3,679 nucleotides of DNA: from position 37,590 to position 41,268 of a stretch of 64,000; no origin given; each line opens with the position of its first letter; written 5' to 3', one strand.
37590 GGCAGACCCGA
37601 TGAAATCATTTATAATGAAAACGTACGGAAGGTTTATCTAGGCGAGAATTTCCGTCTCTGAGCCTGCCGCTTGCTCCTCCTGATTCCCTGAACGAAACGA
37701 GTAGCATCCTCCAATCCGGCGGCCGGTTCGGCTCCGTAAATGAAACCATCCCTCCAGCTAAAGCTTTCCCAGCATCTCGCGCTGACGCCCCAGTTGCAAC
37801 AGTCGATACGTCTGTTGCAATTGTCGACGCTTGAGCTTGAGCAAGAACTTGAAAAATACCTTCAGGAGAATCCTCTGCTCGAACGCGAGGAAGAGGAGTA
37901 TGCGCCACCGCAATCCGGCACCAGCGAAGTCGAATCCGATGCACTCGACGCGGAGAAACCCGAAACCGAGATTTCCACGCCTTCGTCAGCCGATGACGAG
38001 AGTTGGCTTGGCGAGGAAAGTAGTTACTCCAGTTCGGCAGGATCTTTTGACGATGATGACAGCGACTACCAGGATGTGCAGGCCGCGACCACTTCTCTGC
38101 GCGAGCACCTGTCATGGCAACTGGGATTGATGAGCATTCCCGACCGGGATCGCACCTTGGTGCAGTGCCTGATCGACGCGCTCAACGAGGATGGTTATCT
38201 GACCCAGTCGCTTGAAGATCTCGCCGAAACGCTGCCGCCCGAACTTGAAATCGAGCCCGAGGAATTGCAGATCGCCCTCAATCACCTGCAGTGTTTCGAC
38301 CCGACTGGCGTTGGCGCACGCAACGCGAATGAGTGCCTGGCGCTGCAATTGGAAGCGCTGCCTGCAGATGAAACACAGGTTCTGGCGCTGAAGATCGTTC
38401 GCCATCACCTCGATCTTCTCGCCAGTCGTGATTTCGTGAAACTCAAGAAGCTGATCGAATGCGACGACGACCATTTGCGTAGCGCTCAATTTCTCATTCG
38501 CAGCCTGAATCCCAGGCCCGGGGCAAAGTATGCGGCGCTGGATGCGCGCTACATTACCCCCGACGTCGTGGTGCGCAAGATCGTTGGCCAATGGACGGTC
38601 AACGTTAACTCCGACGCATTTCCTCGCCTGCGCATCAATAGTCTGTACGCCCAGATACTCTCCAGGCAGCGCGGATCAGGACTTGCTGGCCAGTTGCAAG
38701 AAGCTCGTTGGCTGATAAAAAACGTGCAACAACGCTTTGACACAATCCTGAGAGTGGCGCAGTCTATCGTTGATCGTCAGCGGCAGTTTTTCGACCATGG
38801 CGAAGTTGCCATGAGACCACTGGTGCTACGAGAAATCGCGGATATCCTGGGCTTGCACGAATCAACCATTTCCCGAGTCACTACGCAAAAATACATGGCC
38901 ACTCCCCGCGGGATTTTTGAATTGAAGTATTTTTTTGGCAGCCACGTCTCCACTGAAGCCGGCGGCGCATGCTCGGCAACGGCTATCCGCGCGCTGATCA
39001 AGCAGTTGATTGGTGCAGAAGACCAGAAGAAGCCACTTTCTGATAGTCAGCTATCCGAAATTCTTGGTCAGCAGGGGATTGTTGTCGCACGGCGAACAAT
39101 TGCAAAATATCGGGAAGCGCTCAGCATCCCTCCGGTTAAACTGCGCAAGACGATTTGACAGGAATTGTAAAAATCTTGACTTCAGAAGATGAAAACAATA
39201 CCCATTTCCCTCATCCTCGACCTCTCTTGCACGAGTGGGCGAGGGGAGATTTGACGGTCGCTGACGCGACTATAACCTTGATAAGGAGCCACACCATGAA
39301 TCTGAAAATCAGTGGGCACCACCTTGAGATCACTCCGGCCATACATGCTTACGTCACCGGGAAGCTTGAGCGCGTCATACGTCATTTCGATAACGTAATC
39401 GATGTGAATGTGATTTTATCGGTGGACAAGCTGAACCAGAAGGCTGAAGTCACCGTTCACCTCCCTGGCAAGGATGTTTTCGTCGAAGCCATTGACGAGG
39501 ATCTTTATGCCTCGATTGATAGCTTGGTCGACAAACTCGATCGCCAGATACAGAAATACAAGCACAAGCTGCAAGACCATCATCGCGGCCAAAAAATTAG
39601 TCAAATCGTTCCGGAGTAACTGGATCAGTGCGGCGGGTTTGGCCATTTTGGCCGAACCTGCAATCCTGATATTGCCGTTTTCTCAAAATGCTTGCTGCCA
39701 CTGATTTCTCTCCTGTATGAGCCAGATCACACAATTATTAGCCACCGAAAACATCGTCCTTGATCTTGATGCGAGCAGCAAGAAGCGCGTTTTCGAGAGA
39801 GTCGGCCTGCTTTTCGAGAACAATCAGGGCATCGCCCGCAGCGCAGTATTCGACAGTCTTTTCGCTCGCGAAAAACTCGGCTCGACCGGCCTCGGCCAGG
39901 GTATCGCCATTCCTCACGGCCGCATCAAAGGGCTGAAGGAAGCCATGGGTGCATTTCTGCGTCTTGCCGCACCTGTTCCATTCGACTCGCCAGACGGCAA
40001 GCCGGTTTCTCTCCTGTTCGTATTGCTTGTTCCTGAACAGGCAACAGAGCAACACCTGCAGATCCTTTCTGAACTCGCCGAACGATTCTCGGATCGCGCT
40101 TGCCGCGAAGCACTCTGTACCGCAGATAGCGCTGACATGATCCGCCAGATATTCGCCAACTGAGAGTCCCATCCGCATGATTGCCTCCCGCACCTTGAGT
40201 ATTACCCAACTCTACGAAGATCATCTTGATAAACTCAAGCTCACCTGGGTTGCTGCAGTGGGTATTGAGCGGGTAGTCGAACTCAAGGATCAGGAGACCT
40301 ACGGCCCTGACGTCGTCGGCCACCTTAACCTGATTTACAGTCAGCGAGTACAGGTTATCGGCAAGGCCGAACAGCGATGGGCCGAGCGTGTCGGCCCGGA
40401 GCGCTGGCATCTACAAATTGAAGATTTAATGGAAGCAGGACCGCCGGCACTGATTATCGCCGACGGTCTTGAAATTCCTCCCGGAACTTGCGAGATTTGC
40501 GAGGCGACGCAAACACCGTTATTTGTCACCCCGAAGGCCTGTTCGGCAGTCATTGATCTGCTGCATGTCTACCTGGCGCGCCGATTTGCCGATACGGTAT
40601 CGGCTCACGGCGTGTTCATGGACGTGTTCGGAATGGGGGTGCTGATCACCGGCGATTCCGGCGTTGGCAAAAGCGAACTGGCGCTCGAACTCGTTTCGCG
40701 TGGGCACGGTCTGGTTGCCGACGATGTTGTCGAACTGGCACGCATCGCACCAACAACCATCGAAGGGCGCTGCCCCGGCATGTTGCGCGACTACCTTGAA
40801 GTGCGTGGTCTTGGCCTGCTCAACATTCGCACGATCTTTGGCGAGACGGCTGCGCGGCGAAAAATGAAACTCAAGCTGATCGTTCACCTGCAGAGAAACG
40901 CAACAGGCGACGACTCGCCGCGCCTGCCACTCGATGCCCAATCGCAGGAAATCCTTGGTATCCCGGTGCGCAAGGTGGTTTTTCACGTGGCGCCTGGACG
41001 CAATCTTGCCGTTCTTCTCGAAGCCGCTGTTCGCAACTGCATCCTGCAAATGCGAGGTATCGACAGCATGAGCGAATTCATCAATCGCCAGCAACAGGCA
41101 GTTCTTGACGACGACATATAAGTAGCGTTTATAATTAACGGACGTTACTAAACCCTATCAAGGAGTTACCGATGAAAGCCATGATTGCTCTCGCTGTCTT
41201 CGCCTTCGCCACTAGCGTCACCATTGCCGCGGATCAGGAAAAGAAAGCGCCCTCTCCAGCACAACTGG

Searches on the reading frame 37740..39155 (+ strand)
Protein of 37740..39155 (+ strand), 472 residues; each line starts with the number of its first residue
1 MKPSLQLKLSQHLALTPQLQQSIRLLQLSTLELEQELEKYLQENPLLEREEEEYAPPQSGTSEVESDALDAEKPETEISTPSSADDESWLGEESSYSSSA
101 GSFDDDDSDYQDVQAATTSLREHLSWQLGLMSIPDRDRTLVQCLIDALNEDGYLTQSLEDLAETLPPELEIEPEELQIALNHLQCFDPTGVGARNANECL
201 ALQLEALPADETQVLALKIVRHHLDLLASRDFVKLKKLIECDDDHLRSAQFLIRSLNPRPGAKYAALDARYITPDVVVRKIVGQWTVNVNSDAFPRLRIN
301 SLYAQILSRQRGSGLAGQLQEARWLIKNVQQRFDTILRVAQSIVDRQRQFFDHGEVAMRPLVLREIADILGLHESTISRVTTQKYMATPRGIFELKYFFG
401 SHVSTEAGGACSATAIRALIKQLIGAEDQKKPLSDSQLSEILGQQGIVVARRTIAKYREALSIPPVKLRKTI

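Call 40: search_protein_families(library=pfam, proteins=[window:37740-39155:+], max_evalue=0.001)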
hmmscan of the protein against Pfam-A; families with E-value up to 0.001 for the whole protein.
window:37740-39155:+ (472 aa): 3 families
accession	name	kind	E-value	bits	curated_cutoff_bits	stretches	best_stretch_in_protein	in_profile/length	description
PF04552.19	Sigma54_DBD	-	6.1e-66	221.5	22.8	1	317-470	6-159/160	Sigma-54, DNA binding domain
PF04963.19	Sigma54_CBD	-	4.2e-60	203.1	22.9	1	110-303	2-185/185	Sigma-54 factor, core binding domain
PF00309.25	Sigma54_AID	-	2.8e-17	62.7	23.8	1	4-48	1-45/46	Sigma-54 factor, Activator interacting domain (AID)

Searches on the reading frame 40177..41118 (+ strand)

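Call 40: search_protein_families(library=pfam, proteins=[window:40177-41118:+], max_evalue=0.001)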
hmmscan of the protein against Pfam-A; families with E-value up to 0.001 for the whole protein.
window:40177-41118:+ (314 aa): 2 families
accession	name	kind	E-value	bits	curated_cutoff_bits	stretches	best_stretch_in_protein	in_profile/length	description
PF07475.17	Hpr_kinase_C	-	7.1e-62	208.4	33.3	1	136-304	2-170/171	HPr Serine kinase C-terminal domain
PF02603.21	Hpr_kinase_N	-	8.9e-21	74.6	24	1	8-133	2-125/125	HPr Serine kinase N terminus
